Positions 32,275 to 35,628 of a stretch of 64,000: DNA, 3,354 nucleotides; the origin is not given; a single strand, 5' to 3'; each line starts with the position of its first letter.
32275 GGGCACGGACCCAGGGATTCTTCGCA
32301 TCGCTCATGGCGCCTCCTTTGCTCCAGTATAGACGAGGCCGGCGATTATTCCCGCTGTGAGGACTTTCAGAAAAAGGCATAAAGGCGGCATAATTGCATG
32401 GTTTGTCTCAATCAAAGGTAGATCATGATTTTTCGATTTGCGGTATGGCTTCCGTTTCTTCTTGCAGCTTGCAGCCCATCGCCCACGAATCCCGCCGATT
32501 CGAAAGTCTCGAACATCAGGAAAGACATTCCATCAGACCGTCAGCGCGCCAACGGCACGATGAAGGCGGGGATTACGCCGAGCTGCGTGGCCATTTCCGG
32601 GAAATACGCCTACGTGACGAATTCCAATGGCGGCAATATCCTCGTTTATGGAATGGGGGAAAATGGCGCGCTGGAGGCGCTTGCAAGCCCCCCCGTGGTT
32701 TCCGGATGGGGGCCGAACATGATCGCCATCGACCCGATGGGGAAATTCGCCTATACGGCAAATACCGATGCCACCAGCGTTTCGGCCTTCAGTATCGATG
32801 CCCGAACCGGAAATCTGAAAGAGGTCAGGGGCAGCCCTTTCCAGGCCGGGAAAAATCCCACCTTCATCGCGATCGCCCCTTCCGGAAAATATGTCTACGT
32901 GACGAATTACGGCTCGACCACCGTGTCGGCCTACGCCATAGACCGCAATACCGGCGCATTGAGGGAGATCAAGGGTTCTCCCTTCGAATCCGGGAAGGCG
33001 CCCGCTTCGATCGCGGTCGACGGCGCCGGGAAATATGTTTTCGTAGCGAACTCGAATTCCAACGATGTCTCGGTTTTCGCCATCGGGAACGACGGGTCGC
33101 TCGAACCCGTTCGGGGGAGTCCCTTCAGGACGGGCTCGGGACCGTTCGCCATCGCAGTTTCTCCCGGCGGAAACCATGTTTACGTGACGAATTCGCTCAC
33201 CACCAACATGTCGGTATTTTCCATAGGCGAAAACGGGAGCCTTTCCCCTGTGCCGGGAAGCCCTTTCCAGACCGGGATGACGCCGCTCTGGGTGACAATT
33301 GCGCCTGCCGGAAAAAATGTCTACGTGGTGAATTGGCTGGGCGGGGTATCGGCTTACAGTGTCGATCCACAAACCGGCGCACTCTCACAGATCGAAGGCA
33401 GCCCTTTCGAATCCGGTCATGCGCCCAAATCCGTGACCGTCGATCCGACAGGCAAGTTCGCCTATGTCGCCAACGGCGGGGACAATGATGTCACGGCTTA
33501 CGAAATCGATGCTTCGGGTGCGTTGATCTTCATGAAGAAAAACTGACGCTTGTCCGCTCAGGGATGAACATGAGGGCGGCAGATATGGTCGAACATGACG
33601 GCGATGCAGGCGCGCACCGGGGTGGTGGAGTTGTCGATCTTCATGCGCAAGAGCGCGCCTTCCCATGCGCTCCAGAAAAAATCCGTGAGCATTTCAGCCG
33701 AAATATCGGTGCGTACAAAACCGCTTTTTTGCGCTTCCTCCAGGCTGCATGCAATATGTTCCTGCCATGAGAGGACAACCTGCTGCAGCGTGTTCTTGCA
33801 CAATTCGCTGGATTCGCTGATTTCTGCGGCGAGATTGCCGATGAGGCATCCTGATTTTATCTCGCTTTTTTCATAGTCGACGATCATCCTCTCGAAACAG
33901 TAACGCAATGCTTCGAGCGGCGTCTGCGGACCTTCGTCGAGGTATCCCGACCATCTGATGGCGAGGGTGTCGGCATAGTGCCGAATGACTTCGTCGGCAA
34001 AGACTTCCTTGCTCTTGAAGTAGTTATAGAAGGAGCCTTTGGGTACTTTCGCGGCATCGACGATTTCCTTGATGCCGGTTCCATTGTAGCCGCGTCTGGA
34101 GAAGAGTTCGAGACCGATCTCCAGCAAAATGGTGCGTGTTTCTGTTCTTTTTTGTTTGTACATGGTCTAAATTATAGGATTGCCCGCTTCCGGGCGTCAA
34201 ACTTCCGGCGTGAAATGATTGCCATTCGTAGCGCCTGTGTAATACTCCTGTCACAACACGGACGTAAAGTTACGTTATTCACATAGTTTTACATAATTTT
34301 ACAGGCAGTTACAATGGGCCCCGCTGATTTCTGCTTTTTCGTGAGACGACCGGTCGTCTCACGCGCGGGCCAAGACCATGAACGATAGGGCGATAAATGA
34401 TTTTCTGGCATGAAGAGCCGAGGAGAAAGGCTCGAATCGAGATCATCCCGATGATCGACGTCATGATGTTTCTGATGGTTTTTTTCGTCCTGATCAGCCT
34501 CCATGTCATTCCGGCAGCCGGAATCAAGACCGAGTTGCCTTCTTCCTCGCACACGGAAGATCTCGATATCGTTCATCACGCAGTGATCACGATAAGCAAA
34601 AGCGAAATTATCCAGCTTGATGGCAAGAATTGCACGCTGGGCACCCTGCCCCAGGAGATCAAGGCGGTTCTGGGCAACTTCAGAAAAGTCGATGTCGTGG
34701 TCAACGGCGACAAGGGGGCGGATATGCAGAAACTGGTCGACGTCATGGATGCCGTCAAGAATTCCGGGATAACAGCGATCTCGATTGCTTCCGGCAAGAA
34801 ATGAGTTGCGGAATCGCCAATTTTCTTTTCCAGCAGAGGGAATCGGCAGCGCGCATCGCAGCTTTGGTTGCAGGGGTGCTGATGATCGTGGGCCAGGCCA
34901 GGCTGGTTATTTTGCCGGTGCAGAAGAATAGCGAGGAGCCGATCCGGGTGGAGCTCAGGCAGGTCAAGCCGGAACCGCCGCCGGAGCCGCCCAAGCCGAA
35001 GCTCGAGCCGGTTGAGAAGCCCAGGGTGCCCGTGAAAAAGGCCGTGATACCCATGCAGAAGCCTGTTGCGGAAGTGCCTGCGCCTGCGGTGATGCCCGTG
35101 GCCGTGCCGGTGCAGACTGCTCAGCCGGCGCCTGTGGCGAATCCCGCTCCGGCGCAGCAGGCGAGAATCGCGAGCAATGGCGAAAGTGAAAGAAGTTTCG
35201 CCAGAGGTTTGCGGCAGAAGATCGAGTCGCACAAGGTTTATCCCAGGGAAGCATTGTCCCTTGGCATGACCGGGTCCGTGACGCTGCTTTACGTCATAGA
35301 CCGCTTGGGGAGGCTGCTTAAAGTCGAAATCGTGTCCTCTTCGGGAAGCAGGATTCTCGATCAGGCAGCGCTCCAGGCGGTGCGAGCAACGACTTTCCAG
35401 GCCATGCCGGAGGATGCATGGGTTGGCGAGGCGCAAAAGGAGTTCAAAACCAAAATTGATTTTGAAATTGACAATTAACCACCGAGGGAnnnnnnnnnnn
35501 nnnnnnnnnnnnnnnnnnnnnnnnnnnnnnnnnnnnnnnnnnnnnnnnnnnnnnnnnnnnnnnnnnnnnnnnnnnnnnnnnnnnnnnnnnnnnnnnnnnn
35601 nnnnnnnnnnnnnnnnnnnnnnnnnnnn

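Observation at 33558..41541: TonB receptor unit followed by ExbB translationally coupled to two secreted phosphoesterases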

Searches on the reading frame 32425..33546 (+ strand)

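Call 5: search_protein_families(library=pfam, proteins=[window:32425-33546:+])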
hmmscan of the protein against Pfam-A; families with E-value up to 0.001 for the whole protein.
window:32425-33546:+ (373 aa): 4 families
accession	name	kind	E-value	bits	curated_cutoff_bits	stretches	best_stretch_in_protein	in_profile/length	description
PF10282.15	Lactonase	-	3.3e-41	142.1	21.7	3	140-239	34-134/344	Lactonase, 7-bladed beta-propeller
PF08450.18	SGL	-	5.5e-10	39.7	26.3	0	97-135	136-174/246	SMP-30/Gluconolactonase/LRE-like region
PF01731.26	Arylesterase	-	1e-07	32.5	21.3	0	191-217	54-80/86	Arylesterase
PF01436.27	NHL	-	0.00016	22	20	0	193-218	4-28/28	NHL repeat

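Call 6: search_protein_families(library=ncbifam, proteins=[window:32425-33546:+])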
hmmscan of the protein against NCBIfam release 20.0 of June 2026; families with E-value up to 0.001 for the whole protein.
window:32425-33546:+ (373 aa): 12 families
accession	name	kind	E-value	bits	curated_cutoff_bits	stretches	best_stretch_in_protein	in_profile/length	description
NF008258.1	PRK11028.1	equivalog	4.4e-22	78.6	370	1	62-368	5-312/330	6-phosphogluconolactonase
TIGR03866.1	PQQ_ABC_repeats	subfamily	6.7e-21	74.7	287.3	2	139-265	37-151/310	PQQ-dependent catabolism-associated beta-propeller protein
NF052340.1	hydrazine_beta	equivalog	3.1e-16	59.4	560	0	141-169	338-366/372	hydrazine synthase subunit beta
NF050136.1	PGL_lacton_Staph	exception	7.9e-15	54.7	500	1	146-272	146-274/341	6-phosphogluconolactonase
TIGR02276.1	beta_rpt_yvtn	repeat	3.5e-14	52.5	27.85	1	152-176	1-23/42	beta-propeller repeat protein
NF052460.1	L-NosZ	equivalog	2.9e-13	49.2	700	1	58-256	53-234/480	clade III lactonase-type nitrous-oxide reductase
TIGR03907.1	QH_beta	equivalog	4.5e-06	26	223.2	0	141-209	31-99/338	quinohemoprotein amine dehydrogenase subunit beta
NF038117.1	choice_anch_I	subfamily_domain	9.6e-06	24.7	300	0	197-323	5-133/458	choice-of-anchor I family protein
NF052349.1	BP39L_fam_lectin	equivalog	1.1e-05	24.5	400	1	72-226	155-318/335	BP39L family lectin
NF052342.1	hydrazine_BC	exception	1.2e-05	23.7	1250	0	236-272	344-380/690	hydrazine synthase subunit beta-gamma fusion subunit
NF052348.1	beta_propeller_lectin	domain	1.6e-05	24.2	200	1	202-273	247-323/337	beta propeller lectin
NF048007.1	MmpL3Stblzr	equivalog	0.00057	19.2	600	0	188-302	45-150/366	MmpL3/TtfA transport complex stabilizer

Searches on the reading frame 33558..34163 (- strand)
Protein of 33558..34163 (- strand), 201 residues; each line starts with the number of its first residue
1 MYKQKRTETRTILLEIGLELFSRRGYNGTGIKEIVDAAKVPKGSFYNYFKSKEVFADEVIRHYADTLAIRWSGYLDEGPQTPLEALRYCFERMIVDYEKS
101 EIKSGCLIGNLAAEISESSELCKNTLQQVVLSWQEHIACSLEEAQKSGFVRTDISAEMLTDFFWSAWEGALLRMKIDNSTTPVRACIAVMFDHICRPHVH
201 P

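Call 5: search_protein_families(library=pfam, proteins=[window:33558-34163:-])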
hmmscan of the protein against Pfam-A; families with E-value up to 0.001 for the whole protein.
window:33558-34163:- (201 aa): 3 families
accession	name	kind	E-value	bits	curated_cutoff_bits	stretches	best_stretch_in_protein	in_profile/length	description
PF16925.10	TetR_C_13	-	7e-19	68.7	27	1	82-187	1-106/109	Tetracyclin repressor-like, C-terminal domain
PF21993.1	TetR_C_13_2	-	8.3e-15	55.3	27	1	82-186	1-100/103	Transcriptional regulator LmrA/YxaF-like, C-terminal domain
PF00440.29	TetR_N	-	6.3e-14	51.9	24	1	14-58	2-46/47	Bacterial regulatory proteins, tetR family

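Call 6: search_protein_families(library=ncbifam, proteins=[window:33558-34163:-])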
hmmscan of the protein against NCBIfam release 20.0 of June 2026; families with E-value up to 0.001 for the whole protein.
window:33558-34163:- (201 aa): 17 families
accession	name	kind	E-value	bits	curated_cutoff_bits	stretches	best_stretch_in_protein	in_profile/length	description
NF051457.1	acryl_TF_AcuR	equivalog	2.4e-48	164.1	247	1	3-192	12-201/204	acrylate utilization transcriptional regulator AcuR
NF058643.1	TranRegCurRPseudo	equivalog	4.4e-25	88.5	300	1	3-188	2-186/193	TetR family transcriptional repressor CurR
NF041196.1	ScbR_bind_reg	equivalog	2.7e-18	66.8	150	1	4-194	1-185/191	ScbR family autoregulator-binding transcription factor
NF051852.1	efflux_TF_MtrR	exception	7.8e-12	45.4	280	1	3-178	5-180/205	multidrug efflux system transcriptional repressor MtrR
NF007949.0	PRK10668.1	equivalog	1e-09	38.2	271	1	3-91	6-94/216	multidrug efflux transporter transcriptional repressor AcrR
NF037937.1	septum_RefZ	equivalog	2.6e-08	34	180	1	13-150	4-138/195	forespore capture DNA-binding protein RefZ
TIGR03968.1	mycofact_TetR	equivalog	1.6e-07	31.1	224.9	1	5-53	6-54/190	mycofactocin system transcriptional regulator MftR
NF053731.1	TransRegFasRMycb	equivalog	3.4e-07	30.3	330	1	5-67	8-70/199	HTH-type transcriptional activator FasR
NF007430.0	PRK09975.1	equivalog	4.6e-07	29.2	274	1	3-88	6-91/220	acrEF/envCD operon transcriptional regulator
NF040929.1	quorum_TF_HapR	equivalog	8.3e-07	28.9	350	1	10-64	17-71/200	LuxR/HapR/OpaR family quorum-sensing transcriptional regulator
TIGR03613.1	RutR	equivalog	1.5e-06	28.2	368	1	9-63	9-63/202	pyrimidine utilization regulatory protein R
NF011584.0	PRK15008.1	equivalog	3.1e-05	23.9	230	1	9-69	19-79/212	HTH-type transcriptional regulator RutR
NF050111.1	TransRegSACE7040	equivalog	6.5e-05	22.9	250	1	10-70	3-63/186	SACE_7040 family transcriptional regulator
NF053516.1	TranRepPrsAVib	equivalog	7.4e-05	22.6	300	1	4-71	2-69/208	TetR family transcriptional repressor PsrA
TIGR03384.1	betaine_BetI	equivalog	0.00012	21.8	201.3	1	10-86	10-85/189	choline-binding transcriptional repressor BetI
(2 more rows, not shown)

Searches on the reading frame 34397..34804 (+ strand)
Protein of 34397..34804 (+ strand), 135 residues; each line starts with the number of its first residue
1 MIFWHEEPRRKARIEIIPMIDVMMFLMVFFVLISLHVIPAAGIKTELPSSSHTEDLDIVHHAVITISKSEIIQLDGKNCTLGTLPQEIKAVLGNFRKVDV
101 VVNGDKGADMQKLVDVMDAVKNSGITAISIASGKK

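Call 5: search_protein_families(library=pfam, proteins=[window:34397-34804:+])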
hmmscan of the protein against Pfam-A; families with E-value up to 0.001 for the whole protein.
window:34397-34804:+ (135 aa): 1 family
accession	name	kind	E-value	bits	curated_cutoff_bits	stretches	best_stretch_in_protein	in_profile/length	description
PF02472.21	ExbD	-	5.9e-25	88.2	25.4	1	9-132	3-125/128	Biopolymer transport protein ExbD/TolR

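Call 6: search_protein_families(library=ncbifam, proteins=[window:34397-34804:+])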
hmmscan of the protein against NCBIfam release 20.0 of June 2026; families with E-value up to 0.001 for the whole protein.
window:34397-34804:+ (135 aa): 4 families
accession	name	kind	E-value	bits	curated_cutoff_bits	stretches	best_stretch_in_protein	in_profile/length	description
TIGR02801.1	tolR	equivalog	1e-14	55.3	127.3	1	11-131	2-127/129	protein TolR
TIGR02804.1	ExbD_2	equivalog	4.3e-12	46.5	123.45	1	13-132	3-119/121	TonB system transport protein ExbD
NF008429.0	PRK11267.1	equivalog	9.6e-10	38.6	216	1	12-129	16-131/141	TonB system transport protein ExbD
TIGR02803.1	ExbD_1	equivalog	2.9e-08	33.8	152.95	1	13-130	3-118/122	TonB system transport protein ExbD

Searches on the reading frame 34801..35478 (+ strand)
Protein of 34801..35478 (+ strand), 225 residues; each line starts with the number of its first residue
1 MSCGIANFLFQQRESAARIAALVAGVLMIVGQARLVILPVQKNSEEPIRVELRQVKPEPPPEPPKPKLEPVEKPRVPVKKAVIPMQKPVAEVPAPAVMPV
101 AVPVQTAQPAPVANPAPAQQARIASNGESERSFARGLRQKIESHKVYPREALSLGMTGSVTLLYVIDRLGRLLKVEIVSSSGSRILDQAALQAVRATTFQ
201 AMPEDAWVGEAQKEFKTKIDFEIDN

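Call 5: search_protein_families(library=pfam, proteins=[window:34801-35478:+])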
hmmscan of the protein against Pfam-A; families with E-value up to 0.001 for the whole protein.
window:34801-35478:+ (225 aa): 2 families
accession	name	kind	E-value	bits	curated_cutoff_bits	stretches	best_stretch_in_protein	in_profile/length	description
PF03544.19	TonB_C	-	2.9e-17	63.3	24.6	1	144-222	2-78/79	Gram-negative bacterial TonB protein C-terminal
PF13103.11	TonB_2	-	8.2e-05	23.1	22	1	133-198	4-66/85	TonB C terminal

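Call 6: search_protein_families(library=ncbifam, proteins=[window:34801-35478:+])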
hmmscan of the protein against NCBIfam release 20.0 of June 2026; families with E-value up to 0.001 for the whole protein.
window:34801-35478:+ (225 aa): 8 families
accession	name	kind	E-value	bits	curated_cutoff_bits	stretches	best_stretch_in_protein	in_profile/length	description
TIGR01352.1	tonB_Cterm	subfamily_domain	2.9e-17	62.8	27.1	1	146-223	2-75/76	TonB family protein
NF008082.0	PRK10819.1-3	equivalog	9.5e-12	45.2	265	1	38-208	51-229/242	TonB system transport protein TonB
NF008080.0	PRK10819.1-1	equivalog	1.4e-10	41.1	418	1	45-209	81-239/252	TonB system transport protein TonB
NF008084.0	PRK10819.1-5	equivalog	3.2e-10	40.3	315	1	40-201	66-227/249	TonB system transport protein TonB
NF008083.0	PRK10819.1-4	equivalog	2.5e-06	27.7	448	1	44-198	62-214/239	TonB system transport protein TonB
TIGR02794.1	tolA_full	equivalog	1.9e-05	24.1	59.45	1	119-220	264-361/362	cell envelope integrity protein TolA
NF033761.1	gliding_GltJ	equivalog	0.00014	21.1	450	1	14-127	368-487/671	adventurous gliding motility protein GltJ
NF038079.1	TonB_sider_MxcH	equivalog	0.00029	19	925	1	145-201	10-65/792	TonB-dependent siderophore myxochelin receptor MxcH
